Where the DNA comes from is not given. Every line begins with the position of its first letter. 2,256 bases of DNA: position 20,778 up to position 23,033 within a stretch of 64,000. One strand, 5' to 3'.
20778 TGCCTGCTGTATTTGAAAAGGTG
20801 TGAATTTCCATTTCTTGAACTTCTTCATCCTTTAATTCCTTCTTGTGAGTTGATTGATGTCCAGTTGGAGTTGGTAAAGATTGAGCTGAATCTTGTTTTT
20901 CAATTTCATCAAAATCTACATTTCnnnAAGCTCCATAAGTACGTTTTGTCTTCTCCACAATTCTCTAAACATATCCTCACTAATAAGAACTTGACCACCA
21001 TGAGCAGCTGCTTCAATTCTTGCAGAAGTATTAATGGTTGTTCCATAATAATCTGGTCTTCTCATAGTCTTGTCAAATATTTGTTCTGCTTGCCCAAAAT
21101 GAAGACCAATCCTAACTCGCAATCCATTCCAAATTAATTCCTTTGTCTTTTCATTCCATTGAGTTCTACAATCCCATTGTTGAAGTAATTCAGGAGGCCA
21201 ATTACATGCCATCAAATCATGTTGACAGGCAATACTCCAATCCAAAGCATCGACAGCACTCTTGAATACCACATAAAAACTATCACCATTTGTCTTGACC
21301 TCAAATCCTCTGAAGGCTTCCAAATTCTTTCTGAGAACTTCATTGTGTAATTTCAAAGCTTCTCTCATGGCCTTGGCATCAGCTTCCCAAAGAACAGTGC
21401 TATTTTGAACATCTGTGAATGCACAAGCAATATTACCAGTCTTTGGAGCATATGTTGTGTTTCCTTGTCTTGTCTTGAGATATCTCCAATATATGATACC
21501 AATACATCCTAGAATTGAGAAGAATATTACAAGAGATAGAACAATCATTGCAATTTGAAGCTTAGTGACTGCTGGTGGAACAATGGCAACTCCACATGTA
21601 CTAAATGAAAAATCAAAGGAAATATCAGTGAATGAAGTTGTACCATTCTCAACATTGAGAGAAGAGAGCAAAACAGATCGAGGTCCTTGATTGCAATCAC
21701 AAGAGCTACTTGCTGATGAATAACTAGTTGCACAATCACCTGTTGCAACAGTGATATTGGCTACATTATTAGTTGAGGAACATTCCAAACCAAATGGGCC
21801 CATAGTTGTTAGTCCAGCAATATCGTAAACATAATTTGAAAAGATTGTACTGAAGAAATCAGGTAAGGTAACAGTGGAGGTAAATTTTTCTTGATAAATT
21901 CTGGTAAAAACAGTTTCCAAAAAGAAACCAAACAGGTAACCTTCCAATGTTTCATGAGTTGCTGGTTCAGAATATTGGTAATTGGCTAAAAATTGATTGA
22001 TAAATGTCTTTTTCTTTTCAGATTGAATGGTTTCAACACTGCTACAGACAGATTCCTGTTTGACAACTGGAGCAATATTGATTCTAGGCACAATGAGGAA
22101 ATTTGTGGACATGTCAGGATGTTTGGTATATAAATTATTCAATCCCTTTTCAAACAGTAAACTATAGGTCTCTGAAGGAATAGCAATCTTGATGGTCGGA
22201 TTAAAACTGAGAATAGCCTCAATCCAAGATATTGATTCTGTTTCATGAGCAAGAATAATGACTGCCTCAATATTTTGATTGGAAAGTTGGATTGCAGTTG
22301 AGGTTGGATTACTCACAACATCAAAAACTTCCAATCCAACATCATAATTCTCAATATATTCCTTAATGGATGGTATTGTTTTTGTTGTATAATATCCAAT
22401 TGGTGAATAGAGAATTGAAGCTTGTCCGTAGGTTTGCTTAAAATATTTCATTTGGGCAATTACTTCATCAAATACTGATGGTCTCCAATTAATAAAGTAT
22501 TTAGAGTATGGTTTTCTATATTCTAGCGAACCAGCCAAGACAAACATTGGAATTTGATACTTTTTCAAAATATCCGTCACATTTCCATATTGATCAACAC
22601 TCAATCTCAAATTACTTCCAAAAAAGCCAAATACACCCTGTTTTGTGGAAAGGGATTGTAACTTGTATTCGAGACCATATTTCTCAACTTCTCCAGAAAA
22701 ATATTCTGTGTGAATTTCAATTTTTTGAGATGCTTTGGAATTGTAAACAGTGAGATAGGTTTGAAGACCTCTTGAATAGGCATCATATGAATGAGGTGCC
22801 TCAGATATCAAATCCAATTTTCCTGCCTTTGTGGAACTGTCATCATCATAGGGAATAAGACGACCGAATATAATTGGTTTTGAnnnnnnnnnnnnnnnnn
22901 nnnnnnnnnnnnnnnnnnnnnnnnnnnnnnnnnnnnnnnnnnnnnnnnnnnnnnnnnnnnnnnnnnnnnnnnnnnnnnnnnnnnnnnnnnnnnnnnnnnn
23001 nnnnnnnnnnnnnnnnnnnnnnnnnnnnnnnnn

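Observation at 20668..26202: Receptor cyclase with a PBP-I ectodomain fused directly to the catalytic domain, without a kinase-homology domain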

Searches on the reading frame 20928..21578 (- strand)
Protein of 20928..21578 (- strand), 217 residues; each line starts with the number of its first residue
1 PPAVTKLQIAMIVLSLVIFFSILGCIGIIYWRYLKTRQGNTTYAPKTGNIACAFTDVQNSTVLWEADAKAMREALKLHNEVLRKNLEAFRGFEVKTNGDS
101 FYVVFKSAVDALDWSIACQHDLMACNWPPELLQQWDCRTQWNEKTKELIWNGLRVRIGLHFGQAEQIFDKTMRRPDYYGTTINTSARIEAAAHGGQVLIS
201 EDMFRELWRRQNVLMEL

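Call 13: search_solved_structures(query=window:20928-21482:-, max_evalue=0.001, show_alignments=3)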
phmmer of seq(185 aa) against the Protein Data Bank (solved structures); distinct sequences matched with E-value up to 0.001: 12.
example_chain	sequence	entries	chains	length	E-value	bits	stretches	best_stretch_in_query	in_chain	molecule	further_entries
1fx4_A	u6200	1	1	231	8.2e-26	94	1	14-174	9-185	RECEPTOR-TYPE ADENYLATE CYCLASE GRESAG 4.3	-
1fx2_A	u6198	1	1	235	3.1e-24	88.8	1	12-175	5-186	RECEPTOR-TYPE ADENYLATE CYCLASE GRESAG 4.1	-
4wp3_A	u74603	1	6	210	2.4e-09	40.3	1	14-178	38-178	Ma1120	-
4wp8_A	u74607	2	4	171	6.3e-09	38.9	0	120-178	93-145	Ma1120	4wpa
4wp9_A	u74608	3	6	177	7.3e-09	38.7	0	120-178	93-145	Ma1120 | Cyclase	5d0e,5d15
5d0g_A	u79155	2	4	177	9.6e-07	31.8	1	17-178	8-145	Cyclase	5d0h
1ybt_A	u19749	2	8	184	1.7e-06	31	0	21-90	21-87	hydrolase, alpha/beta hydrolase fold family | lipJ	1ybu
6aoa_A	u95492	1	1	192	4e-05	26.5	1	14-173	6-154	Bacterio-rhodopsin/guanylyl cyclase 1 fusion protein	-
3et6_A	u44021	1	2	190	4.6e-05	26.3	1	92-172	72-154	Soluble guanylyl cyclase beta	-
9bcv_A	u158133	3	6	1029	0.00085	22.2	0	5-165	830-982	Atrial natriuretic peptide receptor 1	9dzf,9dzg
9dzh_A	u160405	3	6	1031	0.00085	22.2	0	5-165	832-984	Atrial natriuretic peptide receptor 1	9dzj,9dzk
9bcl_A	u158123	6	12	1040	0.00088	22.1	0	5-165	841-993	Atrial natriuretic peptide receptor 1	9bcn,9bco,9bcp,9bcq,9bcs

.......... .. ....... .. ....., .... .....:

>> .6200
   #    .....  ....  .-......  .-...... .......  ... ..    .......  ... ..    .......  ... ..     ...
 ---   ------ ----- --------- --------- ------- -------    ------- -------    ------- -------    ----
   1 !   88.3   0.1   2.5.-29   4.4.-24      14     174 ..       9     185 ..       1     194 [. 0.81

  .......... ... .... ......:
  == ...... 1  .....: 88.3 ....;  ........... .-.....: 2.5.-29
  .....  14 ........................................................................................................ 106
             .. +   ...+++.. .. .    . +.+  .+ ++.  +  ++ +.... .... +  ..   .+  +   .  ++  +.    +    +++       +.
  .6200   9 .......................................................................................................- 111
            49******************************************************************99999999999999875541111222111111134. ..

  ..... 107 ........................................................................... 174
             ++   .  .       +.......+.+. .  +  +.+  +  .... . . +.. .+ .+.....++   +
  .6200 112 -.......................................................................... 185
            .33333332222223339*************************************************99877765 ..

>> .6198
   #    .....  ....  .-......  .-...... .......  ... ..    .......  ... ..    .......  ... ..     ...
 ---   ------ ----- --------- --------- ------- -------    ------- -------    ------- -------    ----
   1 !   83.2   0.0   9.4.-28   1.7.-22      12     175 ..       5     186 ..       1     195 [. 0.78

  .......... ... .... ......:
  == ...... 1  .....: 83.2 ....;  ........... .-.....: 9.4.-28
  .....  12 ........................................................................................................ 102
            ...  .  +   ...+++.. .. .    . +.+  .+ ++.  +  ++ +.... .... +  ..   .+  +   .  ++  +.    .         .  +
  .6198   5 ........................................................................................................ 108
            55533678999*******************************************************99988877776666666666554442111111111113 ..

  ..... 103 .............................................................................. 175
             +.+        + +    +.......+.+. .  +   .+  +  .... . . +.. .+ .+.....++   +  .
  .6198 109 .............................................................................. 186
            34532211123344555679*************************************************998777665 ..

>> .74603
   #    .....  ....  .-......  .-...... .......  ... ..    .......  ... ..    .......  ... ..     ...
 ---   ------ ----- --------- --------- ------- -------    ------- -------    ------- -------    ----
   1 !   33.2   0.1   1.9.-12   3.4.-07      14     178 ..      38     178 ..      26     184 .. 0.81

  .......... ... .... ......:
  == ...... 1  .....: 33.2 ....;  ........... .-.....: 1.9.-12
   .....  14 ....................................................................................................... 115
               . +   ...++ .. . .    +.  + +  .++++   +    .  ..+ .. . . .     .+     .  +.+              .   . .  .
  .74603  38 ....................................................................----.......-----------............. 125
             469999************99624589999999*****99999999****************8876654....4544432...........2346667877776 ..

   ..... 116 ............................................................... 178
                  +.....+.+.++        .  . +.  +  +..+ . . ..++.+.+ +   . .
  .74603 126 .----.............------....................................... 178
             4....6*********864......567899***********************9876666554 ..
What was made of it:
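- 20955..21452 (-): Class III cyclase homology domain, residues 1458-1623. It covers only positions 2-156 of the 183-position Pfam profile. Key residues are D1471 and D1514 (metal), K1510 and D1591 (adenine), and N1598 and R1602 (transition state). PDB best hits are 1fx4 and 1fx2, T. brucei GRESAG4.3/4.1 (call 13).
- On Trypanosomatid-type receptor adenylate cyclase: GRESAG4.3 and 4.1 are by far the best solved matches (call 13).
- Closest known: Metazoan natriuretic-peptide receptor guanylyl cyclases. Different: Catalytic-domain similarity is only E 8.5e-4 (call 13).
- The best solved structures are the T. brucei receptor-type adenylate cyclases GRESAG4.3 and 4.1, E 8e-26 and 3e-24 (call 13). 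Trypanosome adenylate cyclases match 20 orders of magnitude better (call 13).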

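Call 37: find_homologous_proteins(query=window:20928-21482:-, max_evalue=1e-10)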
Query seq(185 aa) (185 aa): 4 proteins with E <= 1e-10 among 99 candidates.
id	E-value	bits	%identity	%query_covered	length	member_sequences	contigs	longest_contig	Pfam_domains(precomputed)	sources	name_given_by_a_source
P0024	6.0e-70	253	61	86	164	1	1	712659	PF00211.26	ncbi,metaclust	ncbi:predicted protein, partial [Naegleria gruberi]|metaclust:status=active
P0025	4.5e-61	224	59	82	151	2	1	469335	PF00211.26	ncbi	ncbi:predicted protein, partial [Naegleria gruberi]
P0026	1.6e-17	82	35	70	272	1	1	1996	PF00211.26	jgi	jgi:adenylate cyclase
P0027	2.9e-17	81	37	83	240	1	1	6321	PF00211.26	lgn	-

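Call 75: search_protein_representatives(protein=window:20928-21578:-)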
Query: 217 residues. Proteins with E-value up to 0.001 (for the whole library): 21609; up to 1e-10: 6775; up to 1e-30: 595. The best 150 are listed.
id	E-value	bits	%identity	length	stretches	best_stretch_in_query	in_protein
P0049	1.6e-167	570.3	38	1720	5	41-208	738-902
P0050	3.2e-157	536.7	38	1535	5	39-206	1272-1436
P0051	2.0e-156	534.1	38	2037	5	44-206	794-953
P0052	6.8e-139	476.8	38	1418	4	44-206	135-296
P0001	1.4e-130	449.6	99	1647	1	1-197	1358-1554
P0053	1.1e-107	374.8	31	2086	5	46-207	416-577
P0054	3.2e-107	373.2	33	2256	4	34-205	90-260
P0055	5.2e-102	356.2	40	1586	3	41-201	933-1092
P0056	1.1e-100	351.9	38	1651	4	44-203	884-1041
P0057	1.1e-98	345.4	33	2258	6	45-207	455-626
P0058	1.2e-97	342.0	30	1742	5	45-203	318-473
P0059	1.4e-94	331.9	37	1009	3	45-206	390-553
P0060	6.7e-94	329.7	33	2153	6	42-207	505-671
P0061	3.1e-91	321.0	29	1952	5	47-207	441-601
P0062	4.5e-89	313.9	35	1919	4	37-212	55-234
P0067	1.1e-81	289.8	61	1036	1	2-213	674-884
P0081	1.4e-68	246.9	51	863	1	9-212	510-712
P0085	8.7e-65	234.5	52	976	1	9-207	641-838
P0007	3.7e-62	226.0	54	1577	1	9-207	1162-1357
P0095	2.1e-56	207.1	52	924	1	9-207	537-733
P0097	2.5e-56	206.9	48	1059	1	20-206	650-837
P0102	2.9e-55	203.4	49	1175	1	9-205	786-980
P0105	3.7e-53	196.5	44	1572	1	14-207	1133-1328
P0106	9.2e-53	195.2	52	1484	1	14-201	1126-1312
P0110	5.9e-51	189.3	48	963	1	14-203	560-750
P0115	8.6e-50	185.5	48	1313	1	13-201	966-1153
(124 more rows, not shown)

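Call 76: search_protein_families(library=pfam, proteins=[P0067, P0081, P0085, P0095, P0097, P0102, P0106, P0110, P0115], max_evalue=0.0001)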
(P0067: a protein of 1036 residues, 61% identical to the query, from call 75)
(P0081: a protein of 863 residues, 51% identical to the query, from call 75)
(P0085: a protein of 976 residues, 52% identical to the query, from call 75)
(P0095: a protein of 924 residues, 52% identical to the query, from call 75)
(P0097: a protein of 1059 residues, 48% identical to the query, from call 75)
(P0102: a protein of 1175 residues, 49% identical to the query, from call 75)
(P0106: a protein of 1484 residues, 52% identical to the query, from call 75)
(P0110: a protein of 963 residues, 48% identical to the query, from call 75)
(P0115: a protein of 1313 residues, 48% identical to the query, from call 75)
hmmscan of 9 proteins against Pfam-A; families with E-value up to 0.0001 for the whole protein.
P0067 (1036 aa): 3 families
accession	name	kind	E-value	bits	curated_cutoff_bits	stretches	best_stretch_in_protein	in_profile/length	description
PF00211.25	Guanylate_cyc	-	1.3e-22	80.8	21.9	1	714-876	2-153/183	Adenylate and Guanylate cyclase catalytic domain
PF13458.12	Peripla_BP_6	-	9.8e-07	29.2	31.7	1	323-587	59-310/343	Periplasmic binding protein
PF25493.1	Peripla_BP_A-cyclase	-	1.3e-05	24.8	27.2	0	531-611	253-332/373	Adenylate cyclase, periplasmic binding protein-like domain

P0081 (863 aa): 3 families
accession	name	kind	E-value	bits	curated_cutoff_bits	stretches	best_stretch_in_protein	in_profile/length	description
PF13458.12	Peripla_BP_6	-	2e-20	74.2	31.7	1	124-276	69-218/343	Periplasmic binding protein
PF00211.25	Guanylate_cyc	-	5.5e-20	72.2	21.9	1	545-702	4-150/183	Adenylate and Guanylate cyclase catalytic domain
PF01094.35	ANF_receptor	-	3.7e-05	23.4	25.4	0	65-274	9-203/353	Receptor family ligand binding region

P0085 (976 aa): 4 families
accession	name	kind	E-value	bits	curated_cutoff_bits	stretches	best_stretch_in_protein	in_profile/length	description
PF00211.25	Guanylate_cyc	-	1.3e-24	87.2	21.9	1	677-836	5-153/183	Adenylate and Guanylate cyclase catalytic domain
PF13458.12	Peripla_BP_6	-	4.4e-09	36.9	31.7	1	314-605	51-322/343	Periplasmic binding protein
PF25493.1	Peripla_BP_A-cyclase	-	1.5e-06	27.9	27.2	1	349-616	77-336/373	Adenylate cyclase, periplasmic binding protein-like domain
PF01094.35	ANF_receptor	-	1.3e-05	24.9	25.4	0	298-482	16-197/353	Receptor family ligand binding region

P0095 (924 aa): 2 families
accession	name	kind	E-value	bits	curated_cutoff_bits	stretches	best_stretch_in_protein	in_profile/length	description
PF00211.25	Guanylate_cyc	-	2.6e-22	79.7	21.9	1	575-738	9-160/183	Adenylate and Guanylate cyclase catalytic domain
PF13458.12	Peripla_BP_6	-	2.6e-06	27.8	31.7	1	119-422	17-296/343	Periplasmic binding protein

P0097 (1059 aa): 4 families
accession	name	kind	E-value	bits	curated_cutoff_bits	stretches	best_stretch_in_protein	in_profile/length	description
PF00211.25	Guanylate_cyc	-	1.3e-23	84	21.9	1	681-839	9-156/183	Adenylate and Guanylate cyclase catalytic domain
PF13458.12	Peripla_BP_6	-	2.2e-11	44.5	31.7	1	232-360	21-148/343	Periplasmic binding protein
PF25493.1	Peripla_BP_A-cyclase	-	3.4e-06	26.8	27.2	0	492-571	260-334/373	Adenylate cyclase, periplasmic binding protein-like domain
PF01094.35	ANF_receptor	-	1.5e-05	24.6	25.4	1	268-428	40-201/353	Receptor family ligand binding region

P0102 (1175 aa): 3 families
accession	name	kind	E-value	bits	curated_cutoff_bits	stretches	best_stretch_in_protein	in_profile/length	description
PF00211.25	Guanylate_cyc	-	6.2e-28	98.1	21.9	1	820-981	3-154/183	Adenylate and Guanylate cyclase catalytic domain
PF13458.12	Peripla_BP_6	-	2.4e-25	90.3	31.7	2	10-303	15-308/343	Periplasmic binding protein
PF25493.1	Peripla_BP_A-cyclase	-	1.5e-06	27.9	27.2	0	646-726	256-332/373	Adenylate cyclase, periplasmic binding protein-like domain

P0106 (1484 aa): 3 families
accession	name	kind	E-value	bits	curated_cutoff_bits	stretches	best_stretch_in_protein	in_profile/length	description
PF13458.12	Peripla_BP_6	-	7.4e-31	108.5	31.7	2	353-648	22-309/343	Periplasmic binding protein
PF00211.25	Guanylate_cyc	-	6e-23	81.8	21.9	1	1155-1319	4-156/183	Adenylate and Guanylate cyclase catalytic domain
PF01094.35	ANF_receptor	-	1.9e-05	24.4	25.4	0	356-542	6-197/353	Receptor family ligand binding region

P0110 (963 aa): 2 families
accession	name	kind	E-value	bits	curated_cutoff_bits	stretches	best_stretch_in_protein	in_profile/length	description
PF00211.25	Guanylate_cyc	-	6e-24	85.1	21.9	1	592-753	5-154/183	Adenylate and Guanylate cyclase catalytic domain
PF13458.12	Peripla_BP_6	-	8e-09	36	31.7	1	143-279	23-157/343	Periplasmic binding protein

P0115 (1313 aa): 3 families
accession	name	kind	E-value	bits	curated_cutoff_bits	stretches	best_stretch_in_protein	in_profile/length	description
PF00211.25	Guanylate_cyc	-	4e-26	92.2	21.9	1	998-1168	6-164/183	Adenylate and Guanylate cyclase catalytic domain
PF13458.12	Peripla_BP_6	-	1.7e-25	90.8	31.7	1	141-457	8-312/343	Periplasmic binding protein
PF25493.1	Peripla_BP_A-cyclase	-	9.9e-08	31.8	27.2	0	398-490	259-346/373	Adenylate cyclase, periplasmic binding protein-like domain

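Call 77: list_cluster_members(proteins=[P0067, P0081, P0085, P0095, P0097, P0102, P0106, P0110, P0115, P0105])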
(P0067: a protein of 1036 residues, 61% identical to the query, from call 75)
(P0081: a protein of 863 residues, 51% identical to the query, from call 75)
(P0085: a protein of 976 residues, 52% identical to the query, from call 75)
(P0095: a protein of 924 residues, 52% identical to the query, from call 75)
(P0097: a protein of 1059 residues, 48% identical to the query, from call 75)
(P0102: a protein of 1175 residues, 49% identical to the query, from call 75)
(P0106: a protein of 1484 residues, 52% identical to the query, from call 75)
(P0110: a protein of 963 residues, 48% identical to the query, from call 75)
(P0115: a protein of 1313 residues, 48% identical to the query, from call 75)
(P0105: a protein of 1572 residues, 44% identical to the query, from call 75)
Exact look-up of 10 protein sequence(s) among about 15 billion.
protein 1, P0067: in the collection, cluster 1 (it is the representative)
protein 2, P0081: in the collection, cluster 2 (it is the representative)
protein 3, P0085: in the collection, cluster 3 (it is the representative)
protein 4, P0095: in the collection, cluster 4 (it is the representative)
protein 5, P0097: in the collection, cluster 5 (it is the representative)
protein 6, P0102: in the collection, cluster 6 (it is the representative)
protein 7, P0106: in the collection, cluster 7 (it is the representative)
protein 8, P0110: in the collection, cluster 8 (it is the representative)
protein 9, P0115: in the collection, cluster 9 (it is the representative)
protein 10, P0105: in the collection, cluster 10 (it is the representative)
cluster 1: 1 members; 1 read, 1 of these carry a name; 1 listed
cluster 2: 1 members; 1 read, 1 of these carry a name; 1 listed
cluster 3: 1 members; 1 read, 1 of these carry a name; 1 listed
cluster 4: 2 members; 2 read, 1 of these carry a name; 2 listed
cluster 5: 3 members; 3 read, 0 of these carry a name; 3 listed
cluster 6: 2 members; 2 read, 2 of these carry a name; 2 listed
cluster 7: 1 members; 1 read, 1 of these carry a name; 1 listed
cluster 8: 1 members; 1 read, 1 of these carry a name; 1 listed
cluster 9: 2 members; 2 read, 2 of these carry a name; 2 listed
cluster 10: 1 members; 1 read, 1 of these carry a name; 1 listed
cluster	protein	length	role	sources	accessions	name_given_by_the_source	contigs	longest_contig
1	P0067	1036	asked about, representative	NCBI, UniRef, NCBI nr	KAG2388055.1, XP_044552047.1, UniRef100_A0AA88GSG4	hypothetical protein C9374_000905 [Naegleria lovaniensis] | Guanylate cyclase domain-containing protein n=1 Tax=Naegleria lovaniensis TaxID=51637 ... | uncharacterized protein C9374_000905 [Naegleria lovaniensis]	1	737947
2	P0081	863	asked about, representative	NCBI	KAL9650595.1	hypothetical protein ABK040_006396 [Willaertia magna]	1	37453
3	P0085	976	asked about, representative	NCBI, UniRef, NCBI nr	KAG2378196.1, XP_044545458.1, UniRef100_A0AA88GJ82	hypothetical protein C9374_008339 [Naegleria lovaniensis] | Guanylate cyclase domain-containing protein n=1 Tax=Naegleria lovaniensis TaxID=51637 ... | uncharacterized protein C9374_008339 [Naegleria lovaniensis]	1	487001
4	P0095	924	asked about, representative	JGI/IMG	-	class 3 adenylate cyclase/ABC-type branched-subunit amino acid transport system ...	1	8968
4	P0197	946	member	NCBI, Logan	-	-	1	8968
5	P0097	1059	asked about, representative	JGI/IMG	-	-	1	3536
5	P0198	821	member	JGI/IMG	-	-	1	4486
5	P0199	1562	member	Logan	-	-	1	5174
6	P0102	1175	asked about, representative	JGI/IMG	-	adenylate cyclase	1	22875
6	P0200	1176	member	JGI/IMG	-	adenylate cyclase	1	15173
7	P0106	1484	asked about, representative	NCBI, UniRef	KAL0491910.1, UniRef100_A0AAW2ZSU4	hypothetical protein AKO1_010070 [Acrasis kona] | Guanylate cyclase domain-containing protein n=1 Tax=Acrasis kona TaxID=1008807 ...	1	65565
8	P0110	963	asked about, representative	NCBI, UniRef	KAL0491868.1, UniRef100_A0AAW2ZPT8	hypothetical protein AKO1_010259 [Acrasis kona] | Guanylate cyclase domain-containing protein n=1 Tax=Acrasis kona TaxID=1008807 ...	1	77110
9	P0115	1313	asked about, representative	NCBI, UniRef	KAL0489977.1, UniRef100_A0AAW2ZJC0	adenylate cyclase [Acrasis kona] | Adenylate cyclase n=1 Tax=Acrasis kona TaxID=1008807 RepID=A0AAW2ZJC0_9EUKA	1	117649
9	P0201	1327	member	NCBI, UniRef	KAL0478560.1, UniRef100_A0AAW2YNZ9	hypothetical protein AKO1_004463 [Acrasis kona] | Guanylate cyclase domain-containing protein n=1 Tax=Acrasis kona TaxID=1008807 ...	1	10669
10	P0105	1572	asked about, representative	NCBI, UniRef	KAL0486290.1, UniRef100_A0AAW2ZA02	adenylate cyclase [Acrasis kona] | ATP pyrophosphate-lyase n=1 Tax=Acrasis kona TaxID=1008807 RepID=A0AAW2ZA02_9EUKA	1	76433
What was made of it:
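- They come from Naegleria, Willaertia, Acrasis and metagenomes (calls 75-77). All close relatives come from Heterolobosea (call 77).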

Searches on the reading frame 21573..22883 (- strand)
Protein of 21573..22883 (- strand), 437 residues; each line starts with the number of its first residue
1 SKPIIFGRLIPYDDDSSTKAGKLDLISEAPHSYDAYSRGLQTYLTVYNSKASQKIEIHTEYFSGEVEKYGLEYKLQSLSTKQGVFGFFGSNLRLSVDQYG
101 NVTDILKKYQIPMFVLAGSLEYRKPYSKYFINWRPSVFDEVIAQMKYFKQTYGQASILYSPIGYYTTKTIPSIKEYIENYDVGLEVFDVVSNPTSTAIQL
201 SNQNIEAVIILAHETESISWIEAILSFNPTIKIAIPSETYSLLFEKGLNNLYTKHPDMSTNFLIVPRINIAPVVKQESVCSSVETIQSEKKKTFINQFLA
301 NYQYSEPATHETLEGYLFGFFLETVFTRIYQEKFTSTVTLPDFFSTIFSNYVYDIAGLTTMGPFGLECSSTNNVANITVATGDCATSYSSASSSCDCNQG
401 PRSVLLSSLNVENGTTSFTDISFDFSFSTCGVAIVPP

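Call 12: search_protein_families(library=pfam, proteins=[window:21573-22883:-], max_evalue=0.01)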
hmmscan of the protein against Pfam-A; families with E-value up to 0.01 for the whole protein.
seq(437 aa): 1 family
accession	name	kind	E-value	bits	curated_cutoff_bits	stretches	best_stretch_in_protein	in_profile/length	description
PF13458.12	Peripla_BP_6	-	0.0078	16.3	31.7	0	81-235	67-224/343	Periplasmic binding protein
